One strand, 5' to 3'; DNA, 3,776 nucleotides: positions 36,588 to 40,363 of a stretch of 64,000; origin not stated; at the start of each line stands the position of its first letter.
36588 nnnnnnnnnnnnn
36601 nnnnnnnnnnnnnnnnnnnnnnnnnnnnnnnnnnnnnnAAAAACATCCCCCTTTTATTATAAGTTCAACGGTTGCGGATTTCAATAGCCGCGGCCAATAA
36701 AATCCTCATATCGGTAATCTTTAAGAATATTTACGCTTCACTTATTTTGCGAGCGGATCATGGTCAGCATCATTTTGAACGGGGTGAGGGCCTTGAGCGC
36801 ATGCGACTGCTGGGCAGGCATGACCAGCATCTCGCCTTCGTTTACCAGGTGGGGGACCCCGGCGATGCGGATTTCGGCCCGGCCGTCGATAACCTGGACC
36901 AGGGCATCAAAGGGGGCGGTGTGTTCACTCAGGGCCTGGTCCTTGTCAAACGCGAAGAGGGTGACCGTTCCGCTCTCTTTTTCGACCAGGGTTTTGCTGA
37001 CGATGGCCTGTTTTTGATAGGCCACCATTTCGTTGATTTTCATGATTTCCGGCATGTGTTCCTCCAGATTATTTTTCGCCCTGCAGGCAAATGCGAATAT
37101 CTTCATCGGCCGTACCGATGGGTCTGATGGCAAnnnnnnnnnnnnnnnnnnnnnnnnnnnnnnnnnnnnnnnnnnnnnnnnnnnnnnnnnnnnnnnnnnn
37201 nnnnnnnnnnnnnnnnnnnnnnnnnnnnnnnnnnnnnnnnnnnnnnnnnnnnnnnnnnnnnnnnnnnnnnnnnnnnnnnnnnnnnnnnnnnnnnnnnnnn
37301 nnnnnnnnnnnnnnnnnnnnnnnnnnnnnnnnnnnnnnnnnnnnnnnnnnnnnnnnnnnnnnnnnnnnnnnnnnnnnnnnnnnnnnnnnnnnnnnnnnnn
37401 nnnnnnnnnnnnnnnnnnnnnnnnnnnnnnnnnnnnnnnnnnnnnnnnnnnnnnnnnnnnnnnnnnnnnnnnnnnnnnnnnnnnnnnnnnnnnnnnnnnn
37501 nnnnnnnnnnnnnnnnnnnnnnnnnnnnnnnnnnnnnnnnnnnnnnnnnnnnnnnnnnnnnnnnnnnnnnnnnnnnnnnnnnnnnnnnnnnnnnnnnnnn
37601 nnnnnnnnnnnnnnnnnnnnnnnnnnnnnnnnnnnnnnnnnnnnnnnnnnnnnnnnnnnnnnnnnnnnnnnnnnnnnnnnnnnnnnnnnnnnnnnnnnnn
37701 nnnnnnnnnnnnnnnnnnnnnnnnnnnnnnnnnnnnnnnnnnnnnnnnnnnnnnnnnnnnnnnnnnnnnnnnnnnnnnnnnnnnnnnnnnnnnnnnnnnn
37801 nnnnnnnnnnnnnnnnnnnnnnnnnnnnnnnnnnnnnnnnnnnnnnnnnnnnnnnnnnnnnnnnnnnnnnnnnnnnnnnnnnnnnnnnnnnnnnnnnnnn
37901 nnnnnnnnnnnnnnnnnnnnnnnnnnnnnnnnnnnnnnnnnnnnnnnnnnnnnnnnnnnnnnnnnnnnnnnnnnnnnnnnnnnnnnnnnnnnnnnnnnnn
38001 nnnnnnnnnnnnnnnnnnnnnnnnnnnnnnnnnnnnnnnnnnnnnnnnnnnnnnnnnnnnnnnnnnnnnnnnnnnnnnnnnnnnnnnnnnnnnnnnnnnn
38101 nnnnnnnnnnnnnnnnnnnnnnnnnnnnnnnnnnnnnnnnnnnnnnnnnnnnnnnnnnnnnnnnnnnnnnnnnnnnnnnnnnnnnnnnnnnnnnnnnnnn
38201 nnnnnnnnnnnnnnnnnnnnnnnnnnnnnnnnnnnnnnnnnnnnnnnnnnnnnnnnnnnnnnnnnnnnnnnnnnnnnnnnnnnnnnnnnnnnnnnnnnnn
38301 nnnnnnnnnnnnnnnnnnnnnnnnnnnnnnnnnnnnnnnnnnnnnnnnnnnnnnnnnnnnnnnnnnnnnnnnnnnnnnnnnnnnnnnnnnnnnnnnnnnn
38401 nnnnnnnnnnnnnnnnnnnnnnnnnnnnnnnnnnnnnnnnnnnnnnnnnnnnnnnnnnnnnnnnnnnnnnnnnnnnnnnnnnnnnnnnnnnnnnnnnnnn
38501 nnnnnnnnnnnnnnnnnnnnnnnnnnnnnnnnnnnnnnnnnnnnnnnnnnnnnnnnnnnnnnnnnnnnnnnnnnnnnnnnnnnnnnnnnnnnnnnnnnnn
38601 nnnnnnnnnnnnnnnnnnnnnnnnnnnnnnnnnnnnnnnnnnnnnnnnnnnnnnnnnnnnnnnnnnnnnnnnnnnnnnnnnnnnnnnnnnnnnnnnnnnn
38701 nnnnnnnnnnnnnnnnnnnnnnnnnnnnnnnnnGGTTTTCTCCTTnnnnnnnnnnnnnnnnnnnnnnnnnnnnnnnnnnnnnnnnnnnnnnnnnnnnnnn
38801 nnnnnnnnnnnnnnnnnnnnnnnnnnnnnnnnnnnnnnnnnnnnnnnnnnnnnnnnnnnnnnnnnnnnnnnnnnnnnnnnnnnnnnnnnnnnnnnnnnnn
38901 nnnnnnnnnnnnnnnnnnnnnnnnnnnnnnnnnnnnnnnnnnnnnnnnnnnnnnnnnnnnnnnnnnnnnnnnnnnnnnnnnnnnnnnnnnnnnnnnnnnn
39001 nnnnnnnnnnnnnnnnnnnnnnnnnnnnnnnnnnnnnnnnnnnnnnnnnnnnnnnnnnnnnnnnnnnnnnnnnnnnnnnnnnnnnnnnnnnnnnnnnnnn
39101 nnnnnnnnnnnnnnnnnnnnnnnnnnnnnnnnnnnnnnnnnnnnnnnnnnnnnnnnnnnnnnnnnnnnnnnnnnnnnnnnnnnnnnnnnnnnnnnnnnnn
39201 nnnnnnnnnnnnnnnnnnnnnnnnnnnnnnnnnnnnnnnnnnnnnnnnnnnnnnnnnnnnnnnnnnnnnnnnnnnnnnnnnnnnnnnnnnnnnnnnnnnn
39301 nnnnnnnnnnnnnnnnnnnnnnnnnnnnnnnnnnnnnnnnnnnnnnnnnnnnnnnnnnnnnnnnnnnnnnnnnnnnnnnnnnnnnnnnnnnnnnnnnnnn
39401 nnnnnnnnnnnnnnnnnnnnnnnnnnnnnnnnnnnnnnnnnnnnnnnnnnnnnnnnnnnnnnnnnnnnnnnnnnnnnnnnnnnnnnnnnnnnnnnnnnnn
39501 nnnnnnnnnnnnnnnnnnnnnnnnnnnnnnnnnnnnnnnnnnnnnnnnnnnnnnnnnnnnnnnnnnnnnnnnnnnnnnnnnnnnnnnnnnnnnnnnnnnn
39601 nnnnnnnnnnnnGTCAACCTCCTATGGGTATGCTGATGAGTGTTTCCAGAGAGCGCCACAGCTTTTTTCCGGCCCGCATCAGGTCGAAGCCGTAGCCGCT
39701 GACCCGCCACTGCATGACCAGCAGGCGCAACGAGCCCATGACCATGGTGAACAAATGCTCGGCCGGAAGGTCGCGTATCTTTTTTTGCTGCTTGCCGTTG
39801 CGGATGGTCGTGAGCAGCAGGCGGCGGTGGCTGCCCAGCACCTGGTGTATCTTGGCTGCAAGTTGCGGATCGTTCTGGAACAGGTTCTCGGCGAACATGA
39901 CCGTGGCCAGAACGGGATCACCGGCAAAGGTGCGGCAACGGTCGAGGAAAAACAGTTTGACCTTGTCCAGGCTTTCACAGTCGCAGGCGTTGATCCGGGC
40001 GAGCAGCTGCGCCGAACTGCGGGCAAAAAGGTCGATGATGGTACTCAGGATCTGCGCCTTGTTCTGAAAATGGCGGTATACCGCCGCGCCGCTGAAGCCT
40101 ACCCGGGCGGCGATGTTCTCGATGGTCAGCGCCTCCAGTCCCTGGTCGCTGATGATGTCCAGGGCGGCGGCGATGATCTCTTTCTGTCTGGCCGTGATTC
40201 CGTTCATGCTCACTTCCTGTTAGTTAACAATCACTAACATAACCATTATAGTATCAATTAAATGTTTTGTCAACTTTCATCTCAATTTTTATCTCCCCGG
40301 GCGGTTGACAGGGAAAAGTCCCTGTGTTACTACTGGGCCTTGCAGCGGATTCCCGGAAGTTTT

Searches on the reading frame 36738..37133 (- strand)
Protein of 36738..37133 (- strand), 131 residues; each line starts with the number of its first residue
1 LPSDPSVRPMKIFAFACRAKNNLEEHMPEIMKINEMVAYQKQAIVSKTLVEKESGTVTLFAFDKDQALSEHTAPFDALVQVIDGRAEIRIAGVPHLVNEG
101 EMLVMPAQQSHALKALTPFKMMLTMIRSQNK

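Call 58: search_protein_families(library=pfam, proteins=[window:36738-37133:-], max_evalue=0.00001)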
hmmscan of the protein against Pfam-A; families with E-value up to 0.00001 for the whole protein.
window:36738-37133:- (131 aa): 1 family
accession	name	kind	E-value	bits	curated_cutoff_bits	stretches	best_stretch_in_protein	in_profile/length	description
PF07883.17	Cupin_2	-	8.3e-06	25.9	27.2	1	67-123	10-66/70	Cupin domain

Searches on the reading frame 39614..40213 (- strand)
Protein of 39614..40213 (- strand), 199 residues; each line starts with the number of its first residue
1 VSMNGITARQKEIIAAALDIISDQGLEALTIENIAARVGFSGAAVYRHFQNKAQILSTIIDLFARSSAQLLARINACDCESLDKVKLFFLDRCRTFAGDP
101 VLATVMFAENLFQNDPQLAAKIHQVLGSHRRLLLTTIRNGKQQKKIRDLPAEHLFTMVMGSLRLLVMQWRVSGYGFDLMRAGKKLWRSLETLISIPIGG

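Call 4: search_protein_families(library=pfam, proteins=[window:39614-40213:-], max_evalue=0.01)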
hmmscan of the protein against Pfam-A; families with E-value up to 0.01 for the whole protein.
window:39614-40213:- (199 aa): 3 families
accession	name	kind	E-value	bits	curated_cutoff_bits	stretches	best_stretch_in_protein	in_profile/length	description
PF00440.29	TetR_N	-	6.1e-14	52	24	1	13-56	1-44/47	Bacterial regulatory proteins, tetR family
PF08359.16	TetR_C_4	-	3.4e-07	30.9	21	1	81-187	22-128/133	YsiA-like protein, C-terminal region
PF16295.10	TetR_C_10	-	0.0044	17.8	28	1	118-165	56-103/132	Tetracyclin repressor-like, C-terminal domain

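Call 7: search_protein_families(library=ncbifam, proteins=[window:39614-40213:-], max_evalue=0.01)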
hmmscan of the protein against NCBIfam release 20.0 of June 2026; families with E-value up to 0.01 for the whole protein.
window:39614-40213:- (199 aa): 20 families
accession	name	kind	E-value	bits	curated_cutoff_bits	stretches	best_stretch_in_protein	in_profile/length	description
NF007015.0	PRK09480.1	equivalog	1.1e-14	54.5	120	1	7-163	9-170/197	nucleoid occlusion factor SlmA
NF053878.1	FATransRegFadRBac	equivalog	2.8e-14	53.3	200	1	10-186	5-181/190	fatty acid metabolism transcriptional regulator FadR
NF050111.1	TransRegSACE7040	equivalog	3.7e-11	43.3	250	1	9-71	2-61/186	SACE_7040 family transcriptional regulator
NF041196.1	ScbR_bind_reg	equivalog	9.9e-11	42.2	150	1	10-189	8-185/191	ScbR family autoregulator-binding transcription factor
NF007430.0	PRK09975.1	equivalog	8.4e-09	34.9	274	1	8-182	12-190/220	acrEF/envCD operon transcriptional regulator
NF001978.0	PRK00767.1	equivalog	1e-08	35.2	118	1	8-77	9-79/197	transcriptional regulator BetI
TIGR03384.1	betaine_BetI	equivalog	2.3e-08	33.9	201.3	1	8-76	8-77/189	choline-binding transcriptional repressor BetI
NF051852.1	efflux_TF_MtrR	exception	1.2e-07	31.8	280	1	11-184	13-192/205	multidrug efflux system transcriptional repressor MtrR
NF033703.1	transcr_KstR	equivalog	1.2e-07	31.6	280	1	8-145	7-143/185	cholesterol catabolism transcriptional regulator KstR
NF007949.0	PRK10668.1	equivalog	1.5e-07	31.2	271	1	10-63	13-66/216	multidrug efflux transporter transcriptional repressor AcrR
NF010319.1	PRK13756.1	equivalog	2.9e-07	30.6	265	1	10-59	4-53/199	tetracycline resistance transcriptional repressor TetR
TIGR03968.1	mycofact_TetR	equivalog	1.1e-05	25.2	224.9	1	9-56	10-57/190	mycofactocin system transcriptional regulator MftR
NF053731.1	TransRegFasRMycb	equivalog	3.2e-05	23.8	330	1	8-64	11-67/199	HTH-type transcriptional activator FasR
NF011572.0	PRK14996.1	equivalog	6.9e-05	22.8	144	1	8-145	8-141/192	TetR family transcriptional regulator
NF011584.0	PRK15008.1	equivalog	0.00038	20.3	230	1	5-57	15-67/212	HTH-type transcriptional regulator RutR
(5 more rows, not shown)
